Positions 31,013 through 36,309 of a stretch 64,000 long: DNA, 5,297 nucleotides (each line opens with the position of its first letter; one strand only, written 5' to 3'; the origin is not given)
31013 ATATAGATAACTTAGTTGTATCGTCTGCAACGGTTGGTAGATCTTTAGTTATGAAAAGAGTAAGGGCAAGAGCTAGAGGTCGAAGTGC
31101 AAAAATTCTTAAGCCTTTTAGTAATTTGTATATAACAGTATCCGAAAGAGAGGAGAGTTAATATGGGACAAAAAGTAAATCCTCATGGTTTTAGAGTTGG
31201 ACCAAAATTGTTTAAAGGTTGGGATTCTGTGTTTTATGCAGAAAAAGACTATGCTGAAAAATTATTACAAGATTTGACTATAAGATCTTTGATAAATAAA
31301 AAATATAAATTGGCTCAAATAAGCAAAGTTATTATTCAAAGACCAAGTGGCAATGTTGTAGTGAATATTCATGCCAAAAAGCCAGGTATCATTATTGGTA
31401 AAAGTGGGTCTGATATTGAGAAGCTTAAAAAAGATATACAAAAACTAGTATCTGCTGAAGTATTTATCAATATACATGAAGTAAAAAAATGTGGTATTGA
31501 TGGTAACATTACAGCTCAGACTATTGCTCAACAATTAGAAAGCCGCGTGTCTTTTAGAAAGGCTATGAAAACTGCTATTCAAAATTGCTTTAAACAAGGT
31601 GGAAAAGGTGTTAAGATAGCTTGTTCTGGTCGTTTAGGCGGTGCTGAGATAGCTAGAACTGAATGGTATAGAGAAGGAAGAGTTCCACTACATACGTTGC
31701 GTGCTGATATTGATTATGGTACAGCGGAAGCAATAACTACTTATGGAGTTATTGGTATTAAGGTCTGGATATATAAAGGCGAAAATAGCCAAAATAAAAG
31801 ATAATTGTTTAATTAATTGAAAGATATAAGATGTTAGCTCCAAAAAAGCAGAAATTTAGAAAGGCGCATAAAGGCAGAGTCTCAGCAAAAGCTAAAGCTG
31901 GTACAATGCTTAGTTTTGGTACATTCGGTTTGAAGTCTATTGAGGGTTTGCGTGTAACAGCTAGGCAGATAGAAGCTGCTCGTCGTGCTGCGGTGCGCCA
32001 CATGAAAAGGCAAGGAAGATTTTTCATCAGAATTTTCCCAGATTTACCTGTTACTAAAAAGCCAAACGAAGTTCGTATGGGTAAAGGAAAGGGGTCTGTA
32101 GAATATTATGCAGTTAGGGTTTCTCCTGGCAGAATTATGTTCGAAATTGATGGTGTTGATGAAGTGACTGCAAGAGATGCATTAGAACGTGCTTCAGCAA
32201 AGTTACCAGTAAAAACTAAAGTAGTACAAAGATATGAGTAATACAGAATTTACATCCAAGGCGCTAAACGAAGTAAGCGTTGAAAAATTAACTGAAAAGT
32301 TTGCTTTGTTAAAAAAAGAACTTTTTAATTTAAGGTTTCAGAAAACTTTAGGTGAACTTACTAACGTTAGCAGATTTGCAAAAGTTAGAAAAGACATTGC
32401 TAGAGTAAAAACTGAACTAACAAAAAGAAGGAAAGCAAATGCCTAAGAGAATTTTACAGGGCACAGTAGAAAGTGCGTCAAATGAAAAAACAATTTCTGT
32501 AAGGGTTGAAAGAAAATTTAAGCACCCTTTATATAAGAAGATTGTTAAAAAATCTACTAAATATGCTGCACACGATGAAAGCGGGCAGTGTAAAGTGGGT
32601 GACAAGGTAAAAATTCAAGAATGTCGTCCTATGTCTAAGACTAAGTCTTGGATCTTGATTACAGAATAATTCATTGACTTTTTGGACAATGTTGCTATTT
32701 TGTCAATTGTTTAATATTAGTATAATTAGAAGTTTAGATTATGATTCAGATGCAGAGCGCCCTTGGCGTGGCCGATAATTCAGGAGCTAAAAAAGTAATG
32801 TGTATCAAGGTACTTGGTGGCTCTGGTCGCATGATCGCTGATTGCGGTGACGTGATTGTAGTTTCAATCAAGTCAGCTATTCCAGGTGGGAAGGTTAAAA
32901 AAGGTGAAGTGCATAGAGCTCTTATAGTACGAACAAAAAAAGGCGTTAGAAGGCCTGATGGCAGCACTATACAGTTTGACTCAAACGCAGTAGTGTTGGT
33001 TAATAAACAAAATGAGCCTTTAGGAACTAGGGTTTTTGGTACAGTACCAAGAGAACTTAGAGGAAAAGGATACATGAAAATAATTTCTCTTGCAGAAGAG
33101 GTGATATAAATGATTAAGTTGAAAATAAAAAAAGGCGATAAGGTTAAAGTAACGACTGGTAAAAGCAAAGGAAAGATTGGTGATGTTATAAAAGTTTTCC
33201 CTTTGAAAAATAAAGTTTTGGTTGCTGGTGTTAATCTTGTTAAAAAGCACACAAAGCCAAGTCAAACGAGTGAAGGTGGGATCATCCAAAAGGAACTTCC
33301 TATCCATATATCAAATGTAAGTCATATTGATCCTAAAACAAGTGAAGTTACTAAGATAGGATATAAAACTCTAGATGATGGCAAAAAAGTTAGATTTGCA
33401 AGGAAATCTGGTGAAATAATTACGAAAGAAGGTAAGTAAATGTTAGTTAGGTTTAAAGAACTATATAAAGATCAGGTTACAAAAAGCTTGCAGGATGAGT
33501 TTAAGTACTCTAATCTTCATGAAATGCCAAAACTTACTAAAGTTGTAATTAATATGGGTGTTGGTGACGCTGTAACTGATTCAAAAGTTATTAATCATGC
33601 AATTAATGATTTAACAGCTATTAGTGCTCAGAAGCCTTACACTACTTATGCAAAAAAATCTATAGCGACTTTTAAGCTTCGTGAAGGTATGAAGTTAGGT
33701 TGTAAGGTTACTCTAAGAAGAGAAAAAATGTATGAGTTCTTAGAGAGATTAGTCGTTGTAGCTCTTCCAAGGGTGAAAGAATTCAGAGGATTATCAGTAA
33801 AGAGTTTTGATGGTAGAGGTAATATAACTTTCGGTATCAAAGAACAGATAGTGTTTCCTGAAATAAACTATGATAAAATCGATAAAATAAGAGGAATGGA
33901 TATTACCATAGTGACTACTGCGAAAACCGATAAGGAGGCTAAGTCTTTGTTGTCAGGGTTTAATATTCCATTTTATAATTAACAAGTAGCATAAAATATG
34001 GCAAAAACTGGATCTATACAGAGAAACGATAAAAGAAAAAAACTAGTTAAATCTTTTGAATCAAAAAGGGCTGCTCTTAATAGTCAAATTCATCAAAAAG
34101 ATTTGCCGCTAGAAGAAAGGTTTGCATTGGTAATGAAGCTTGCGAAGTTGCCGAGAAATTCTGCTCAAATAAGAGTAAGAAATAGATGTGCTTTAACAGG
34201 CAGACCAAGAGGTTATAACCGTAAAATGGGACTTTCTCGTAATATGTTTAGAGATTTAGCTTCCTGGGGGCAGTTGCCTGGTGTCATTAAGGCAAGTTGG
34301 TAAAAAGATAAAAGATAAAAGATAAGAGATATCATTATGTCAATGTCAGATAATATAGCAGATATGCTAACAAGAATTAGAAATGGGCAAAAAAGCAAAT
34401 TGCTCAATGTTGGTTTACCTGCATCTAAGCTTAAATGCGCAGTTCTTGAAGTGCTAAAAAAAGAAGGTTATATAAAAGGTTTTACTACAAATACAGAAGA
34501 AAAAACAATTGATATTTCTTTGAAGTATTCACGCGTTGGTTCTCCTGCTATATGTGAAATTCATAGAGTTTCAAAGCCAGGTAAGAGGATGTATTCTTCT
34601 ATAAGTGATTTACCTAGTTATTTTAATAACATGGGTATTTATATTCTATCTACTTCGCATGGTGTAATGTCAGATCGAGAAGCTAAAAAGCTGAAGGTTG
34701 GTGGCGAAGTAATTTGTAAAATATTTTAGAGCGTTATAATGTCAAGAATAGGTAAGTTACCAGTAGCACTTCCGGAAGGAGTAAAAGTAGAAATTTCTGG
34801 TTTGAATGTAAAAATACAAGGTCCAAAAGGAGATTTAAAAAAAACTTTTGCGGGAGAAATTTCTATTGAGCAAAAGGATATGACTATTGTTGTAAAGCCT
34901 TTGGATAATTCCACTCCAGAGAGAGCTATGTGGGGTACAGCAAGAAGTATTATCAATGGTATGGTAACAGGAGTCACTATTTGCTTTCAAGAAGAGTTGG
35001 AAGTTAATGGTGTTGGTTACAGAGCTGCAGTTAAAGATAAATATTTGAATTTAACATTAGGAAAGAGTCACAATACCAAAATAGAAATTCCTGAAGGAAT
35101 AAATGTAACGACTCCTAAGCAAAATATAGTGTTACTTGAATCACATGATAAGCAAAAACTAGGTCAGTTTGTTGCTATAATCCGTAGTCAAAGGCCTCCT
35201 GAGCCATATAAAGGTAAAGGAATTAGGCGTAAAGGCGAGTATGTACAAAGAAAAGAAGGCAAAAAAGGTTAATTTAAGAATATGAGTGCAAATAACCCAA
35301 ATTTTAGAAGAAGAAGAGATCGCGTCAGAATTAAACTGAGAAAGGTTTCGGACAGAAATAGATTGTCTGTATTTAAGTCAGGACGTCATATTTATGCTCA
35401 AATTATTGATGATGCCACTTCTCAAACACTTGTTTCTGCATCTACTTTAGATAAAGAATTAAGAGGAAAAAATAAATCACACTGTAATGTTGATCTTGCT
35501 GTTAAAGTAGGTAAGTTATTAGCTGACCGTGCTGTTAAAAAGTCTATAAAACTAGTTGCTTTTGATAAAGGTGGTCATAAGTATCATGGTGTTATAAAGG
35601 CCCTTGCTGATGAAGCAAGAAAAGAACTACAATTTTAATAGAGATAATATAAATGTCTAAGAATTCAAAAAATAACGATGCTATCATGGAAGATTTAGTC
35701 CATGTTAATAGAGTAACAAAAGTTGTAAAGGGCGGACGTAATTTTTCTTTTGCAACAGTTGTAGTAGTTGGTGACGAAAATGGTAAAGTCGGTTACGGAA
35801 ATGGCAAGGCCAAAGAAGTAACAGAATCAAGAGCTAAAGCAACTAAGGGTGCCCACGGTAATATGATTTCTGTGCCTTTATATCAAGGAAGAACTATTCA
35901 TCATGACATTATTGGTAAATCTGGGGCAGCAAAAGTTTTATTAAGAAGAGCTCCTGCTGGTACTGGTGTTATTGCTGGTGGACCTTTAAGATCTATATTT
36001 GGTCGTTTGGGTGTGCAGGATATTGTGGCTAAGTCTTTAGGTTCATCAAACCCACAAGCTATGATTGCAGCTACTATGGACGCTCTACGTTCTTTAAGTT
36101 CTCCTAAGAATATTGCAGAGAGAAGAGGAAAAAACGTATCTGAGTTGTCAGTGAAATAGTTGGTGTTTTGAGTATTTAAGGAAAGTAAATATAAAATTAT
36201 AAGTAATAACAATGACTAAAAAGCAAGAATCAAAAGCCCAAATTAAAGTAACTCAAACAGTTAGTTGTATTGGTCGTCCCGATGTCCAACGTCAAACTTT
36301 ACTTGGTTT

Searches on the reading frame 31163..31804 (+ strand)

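Call 81: search_protein_families(library=pfam, proteins=[window:31163-31804:+], max_evalue=1e-8)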
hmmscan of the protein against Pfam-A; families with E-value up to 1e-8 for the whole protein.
window:31163-31804:+ (213 aa): 2 families
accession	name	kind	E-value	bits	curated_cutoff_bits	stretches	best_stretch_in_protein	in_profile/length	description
PF00189.25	Ribosomal_S3_C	-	1.9e-39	134.5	34.1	1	121-203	1-83/83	Ribosomal protein S3, C-terminal domain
PF07650.23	KH_2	-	1.8e-16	60.2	22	1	40-109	2-75/78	KH domain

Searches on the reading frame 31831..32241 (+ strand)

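Call 81: search_protein_families(library=pfam, proteins=[window:31831-32241:+], max_evalue=1e-8)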
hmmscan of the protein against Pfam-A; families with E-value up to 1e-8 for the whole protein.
window:31831-32241:+ (136 aa): 1 family
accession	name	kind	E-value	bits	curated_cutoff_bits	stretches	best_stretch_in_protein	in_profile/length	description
PF00252.24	Ribosomal_L16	-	1.8e-48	164.2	27.9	1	4-132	1-132/132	Ribosomal protein L16p/L10e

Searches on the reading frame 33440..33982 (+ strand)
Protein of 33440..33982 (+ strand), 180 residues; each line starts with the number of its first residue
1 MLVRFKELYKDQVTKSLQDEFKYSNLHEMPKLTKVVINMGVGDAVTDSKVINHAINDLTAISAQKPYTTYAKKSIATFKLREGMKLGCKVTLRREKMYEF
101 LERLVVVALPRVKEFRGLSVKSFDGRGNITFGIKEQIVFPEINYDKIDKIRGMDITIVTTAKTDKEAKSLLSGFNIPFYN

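Call 81: search_protein_families(library=pfam, proteins=[window:33440-33982:+], max_evalue=1e-8)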
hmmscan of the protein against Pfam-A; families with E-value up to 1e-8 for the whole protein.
window:33440-33982:+ (180 aa): 2 families
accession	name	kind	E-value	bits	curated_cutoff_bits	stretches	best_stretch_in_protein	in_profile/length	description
PF00673.26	Ribosomal_L5_C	-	7.1e-43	145.1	27.8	1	85-178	1-94/94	ribosomal L5P family C-terminus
PF00281.24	Ribosomal_L5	-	1.8e-23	83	34.9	1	25-81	1-57/57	Ribosomal protein L5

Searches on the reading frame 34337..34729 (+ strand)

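Call 81: search_protein_families(library=pfam, proteins=[window:34337-34729:+], max_evalue=1e-8)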
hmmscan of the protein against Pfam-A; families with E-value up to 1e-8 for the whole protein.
window:34337-34729:+ (130 aa): 1 family
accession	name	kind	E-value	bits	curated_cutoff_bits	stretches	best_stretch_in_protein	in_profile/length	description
PF00410.24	Ribosomal_S8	-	4.7e-46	156.3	24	1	5-130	1-126/126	Ribosomal protein S8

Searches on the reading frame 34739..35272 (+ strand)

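Call 81: search_protein_families(library=pfam, proteins=[window:34739-35272:+], max_evalue=1e-8)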
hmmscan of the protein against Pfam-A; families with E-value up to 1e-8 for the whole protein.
window:34739-35272:+ (177 aa): 1 family
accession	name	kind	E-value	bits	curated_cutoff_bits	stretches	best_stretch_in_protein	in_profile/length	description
PF00347.28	Ribosomal_L6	-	4.5e-34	117.5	27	2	91-163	2-78/80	Ribosomal protein L6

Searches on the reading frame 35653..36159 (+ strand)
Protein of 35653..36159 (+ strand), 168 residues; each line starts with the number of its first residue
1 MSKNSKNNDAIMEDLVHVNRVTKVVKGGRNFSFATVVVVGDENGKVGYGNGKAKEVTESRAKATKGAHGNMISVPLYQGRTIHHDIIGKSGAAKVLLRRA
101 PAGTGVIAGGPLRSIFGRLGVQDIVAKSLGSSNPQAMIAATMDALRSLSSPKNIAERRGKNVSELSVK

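Call 81: search_protein_families(library=pfam, proteins=[window:35653-36159:+], max_evalue=1e-8)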
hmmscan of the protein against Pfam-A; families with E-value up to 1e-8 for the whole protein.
window:35653-36159:+ (168 aa): 2 families
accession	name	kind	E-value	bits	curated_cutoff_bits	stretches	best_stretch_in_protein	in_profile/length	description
PF03719.21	Ribosomal_S5_C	-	1.3e-25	89.1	21.5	1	88-158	1-71/71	Ribosomal protein S5, C-terminal domain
PF00333.26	Ribosomal_S5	-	6.4e-23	81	27.1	1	13-75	3-65/65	Ribosomal protein S5, N-terminal domain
